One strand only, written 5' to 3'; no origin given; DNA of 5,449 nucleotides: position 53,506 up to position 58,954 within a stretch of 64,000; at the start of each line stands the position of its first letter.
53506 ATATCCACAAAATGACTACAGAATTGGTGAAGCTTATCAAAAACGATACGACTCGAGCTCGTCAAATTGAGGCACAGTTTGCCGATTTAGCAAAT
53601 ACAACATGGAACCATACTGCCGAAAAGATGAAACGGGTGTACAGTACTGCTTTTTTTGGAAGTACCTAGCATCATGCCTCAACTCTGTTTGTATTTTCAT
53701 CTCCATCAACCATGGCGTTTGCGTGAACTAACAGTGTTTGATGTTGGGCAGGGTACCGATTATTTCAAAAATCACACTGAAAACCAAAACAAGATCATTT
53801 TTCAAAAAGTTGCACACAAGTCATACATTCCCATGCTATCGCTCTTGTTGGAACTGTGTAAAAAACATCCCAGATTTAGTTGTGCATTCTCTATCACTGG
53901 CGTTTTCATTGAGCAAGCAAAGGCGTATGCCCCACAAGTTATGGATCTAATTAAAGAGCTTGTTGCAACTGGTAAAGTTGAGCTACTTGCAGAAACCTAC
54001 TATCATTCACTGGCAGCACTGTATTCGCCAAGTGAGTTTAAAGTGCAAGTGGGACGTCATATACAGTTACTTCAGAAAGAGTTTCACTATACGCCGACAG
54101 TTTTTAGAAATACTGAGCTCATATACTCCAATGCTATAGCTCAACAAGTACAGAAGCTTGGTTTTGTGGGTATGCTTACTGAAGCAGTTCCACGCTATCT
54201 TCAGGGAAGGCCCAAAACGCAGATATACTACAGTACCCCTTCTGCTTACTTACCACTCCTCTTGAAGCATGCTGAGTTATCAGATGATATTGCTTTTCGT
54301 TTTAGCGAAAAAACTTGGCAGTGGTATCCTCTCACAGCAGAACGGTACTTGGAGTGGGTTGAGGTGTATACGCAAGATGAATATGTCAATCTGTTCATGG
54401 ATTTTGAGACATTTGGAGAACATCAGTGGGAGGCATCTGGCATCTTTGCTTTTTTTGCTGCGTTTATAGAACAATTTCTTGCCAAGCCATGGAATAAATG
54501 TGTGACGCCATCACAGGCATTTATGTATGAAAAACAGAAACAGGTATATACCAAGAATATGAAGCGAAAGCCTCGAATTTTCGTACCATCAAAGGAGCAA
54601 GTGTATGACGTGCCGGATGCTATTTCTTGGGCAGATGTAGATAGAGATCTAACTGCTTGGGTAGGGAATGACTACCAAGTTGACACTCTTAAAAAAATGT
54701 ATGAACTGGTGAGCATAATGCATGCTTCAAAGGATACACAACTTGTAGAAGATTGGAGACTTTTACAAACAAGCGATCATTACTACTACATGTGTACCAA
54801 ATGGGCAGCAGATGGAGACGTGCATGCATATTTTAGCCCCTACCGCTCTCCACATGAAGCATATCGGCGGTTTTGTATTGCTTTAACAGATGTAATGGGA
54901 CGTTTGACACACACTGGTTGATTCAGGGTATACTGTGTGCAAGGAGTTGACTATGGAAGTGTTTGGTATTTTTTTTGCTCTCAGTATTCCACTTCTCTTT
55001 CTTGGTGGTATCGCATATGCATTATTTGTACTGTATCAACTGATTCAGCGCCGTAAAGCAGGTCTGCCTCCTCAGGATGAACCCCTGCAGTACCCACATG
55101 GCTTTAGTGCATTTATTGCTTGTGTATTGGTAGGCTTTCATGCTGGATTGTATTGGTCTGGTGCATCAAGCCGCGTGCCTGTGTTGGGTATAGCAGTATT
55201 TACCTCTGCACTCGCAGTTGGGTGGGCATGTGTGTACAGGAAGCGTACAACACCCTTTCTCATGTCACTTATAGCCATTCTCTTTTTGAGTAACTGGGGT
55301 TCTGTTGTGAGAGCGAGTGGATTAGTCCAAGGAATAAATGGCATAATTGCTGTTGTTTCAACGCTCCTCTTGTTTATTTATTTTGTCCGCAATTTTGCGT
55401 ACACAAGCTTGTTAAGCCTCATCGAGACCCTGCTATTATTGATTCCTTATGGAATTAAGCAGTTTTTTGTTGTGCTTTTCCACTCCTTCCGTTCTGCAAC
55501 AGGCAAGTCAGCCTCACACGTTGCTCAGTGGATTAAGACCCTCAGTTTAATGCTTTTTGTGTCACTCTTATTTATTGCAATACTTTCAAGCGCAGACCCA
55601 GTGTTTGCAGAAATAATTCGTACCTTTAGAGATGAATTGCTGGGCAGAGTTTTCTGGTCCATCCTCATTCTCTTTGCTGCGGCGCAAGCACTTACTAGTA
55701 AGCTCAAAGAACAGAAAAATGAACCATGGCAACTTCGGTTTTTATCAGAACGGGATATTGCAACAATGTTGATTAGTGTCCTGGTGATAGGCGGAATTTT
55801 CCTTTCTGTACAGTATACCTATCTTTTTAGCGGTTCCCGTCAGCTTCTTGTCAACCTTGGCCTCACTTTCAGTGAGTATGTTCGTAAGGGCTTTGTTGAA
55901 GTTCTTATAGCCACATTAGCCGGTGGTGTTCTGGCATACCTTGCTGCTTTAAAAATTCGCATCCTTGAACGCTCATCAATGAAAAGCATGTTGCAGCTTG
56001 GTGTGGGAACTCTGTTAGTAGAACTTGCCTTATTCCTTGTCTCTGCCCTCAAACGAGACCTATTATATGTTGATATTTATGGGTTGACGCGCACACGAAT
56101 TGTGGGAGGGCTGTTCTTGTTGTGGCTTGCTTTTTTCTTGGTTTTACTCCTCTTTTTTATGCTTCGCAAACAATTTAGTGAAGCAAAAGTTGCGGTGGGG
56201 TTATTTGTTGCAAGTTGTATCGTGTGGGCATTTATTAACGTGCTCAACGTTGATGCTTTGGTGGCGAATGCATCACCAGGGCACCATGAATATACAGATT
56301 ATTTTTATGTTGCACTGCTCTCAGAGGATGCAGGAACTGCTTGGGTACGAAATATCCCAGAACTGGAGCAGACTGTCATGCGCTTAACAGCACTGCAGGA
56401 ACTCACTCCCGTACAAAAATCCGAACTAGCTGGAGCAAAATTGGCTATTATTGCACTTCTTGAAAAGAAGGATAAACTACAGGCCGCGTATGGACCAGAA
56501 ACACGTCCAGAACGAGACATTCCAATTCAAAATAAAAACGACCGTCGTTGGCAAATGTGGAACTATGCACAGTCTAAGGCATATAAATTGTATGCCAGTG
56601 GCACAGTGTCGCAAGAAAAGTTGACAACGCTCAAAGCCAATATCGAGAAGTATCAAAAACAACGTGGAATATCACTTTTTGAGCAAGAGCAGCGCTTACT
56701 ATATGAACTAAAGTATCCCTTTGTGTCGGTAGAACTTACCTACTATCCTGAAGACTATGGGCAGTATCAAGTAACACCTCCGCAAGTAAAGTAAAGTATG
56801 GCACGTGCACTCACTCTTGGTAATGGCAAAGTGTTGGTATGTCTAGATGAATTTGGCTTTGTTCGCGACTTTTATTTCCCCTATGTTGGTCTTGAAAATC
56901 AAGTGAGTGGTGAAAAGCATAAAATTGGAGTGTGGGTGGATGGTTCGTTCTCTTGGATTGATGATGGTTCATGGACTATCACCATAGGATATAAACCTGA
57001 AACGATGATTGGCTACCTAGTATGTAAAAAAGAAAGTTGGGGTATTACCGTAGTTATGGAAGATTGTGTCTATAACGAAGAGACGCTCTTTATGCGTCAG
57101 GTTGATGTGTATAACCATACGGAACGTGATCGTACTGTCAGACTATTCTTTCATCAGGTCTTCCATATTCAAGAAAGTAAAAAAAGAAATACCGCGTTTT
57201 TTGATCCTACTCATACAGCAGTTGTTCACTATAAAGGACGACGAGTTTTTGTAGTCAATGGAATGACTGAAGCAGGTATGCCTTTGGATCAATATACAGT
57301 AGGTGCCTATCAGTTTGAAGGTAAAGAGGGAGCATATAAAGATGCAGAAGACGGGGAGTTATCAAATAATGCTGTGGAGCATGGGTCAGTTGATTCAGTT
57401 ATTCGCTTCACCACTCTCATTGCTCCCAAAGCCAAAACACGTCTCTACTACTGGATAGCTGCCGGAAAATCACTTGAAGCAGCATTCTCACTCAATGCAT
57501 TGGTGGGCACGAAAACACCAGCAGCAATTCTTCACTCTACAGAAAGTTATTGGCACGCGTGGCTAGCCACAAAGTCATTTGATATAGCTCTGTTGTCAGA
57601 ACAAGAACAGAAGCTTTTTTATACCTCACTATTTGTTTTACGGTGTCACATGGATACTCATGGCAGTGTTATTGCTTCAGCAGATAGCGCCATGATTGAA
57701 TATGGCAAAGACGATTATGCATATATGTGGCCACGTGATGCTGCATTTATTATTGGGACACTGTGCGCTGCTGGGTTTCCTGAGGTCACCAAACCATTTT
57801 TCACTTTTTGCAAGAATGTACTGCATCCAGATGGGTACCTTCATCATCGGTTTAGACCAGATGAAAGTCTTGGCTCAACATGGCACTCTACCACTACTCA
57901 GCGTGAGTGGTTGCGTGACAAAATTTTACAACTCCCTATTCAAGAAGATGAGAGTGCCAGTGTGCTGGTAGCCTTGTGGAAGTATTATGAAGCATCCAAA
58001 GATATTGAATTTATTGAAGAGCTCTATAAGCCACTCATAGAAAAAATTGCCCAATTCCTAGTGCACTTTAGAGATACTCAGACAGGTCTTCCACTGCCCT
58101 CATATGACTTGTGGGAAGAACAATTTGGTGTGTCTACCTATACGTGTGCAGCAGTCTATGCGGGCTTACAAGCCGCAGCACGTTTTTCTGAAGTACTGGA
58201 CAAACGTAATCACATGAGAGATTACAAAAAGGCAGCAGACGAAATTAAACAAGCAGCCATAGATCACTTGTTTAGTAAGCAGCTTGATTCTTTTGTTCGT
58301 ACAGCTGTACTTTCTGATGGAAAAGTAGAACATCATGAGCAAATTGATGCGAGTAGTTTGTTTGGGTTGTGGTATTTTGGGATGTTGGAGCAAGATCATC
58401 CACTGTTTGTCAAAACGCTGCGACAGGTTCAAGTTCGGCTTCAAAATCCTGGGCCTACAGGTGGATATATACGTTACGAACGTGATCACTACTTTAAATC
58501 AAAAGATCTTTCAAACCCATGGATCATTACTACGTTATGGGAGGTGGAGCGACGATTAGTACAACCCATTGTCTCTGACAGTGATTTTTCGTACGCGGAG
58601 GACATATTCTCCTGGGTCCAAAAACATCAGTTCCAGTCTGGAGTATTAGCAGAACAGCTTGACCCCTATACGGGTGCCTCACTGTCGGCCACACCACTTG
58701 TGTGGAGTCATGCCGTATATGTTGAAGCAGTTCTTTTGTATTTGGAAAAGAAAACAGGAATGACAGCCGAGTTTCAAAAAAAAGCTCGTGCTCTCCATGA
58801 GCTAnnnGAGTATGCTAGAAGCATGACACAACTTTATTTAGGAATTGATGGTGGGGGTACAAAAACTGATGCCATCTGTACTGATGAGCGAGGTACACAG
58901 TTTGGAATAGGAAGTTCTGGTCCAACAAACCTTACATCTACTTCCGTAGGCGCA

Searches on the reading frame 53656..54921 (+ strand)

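Call 8: search_protein_families(library=pfam, proteins=[window:53656-54921:+])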
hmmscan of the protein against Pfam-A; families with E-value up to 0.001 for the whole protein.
window:53656-54921:+ (421 aa): 2 families
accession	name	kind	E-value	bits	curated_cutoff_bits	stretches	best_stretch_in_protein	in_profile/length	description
PF03065.20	Glyco_hydro_57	-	1.5e-61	208.7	21.2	1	12-297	2-287/291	Glycosyl hydrolase family 57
PF01522.26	Polysacc_deac_1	-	3.5e-06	27.4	23.1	1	83-170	42-121/124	Polysaccharide deacetylase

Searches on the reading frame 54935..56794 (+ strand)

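Call 8: search_protein_families(library=pfam, proteins=[window:54935-56794:+])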
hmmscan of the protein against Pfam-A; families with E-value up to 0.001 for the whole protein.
window:54935-56794:+ (619 aa): 1 family
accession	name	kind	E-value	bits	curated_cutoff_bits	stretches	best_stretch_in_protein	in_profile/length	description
PF13687.11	DUF4153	-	7.3e-39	134.4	27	1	116-466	10-366/373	Domain of unknown function (DUF4153)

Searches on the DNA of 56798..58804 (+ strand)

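Call 97: search_rna_families(source=L039, start=1650, end=7460, threshold=evalue, max_evalue=1)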
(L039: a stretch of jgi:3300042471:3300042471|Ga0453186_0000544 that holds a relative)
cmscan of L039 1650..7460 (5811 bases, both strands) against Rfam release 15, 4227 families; matches with E-value up to 1: 0.
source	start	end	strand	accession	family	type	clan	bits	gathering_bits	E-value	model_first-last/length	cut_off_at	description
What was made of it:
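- On Known RNA family (Rfam) for the leaders or the element: The L039 leaders give nothing (call 97).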
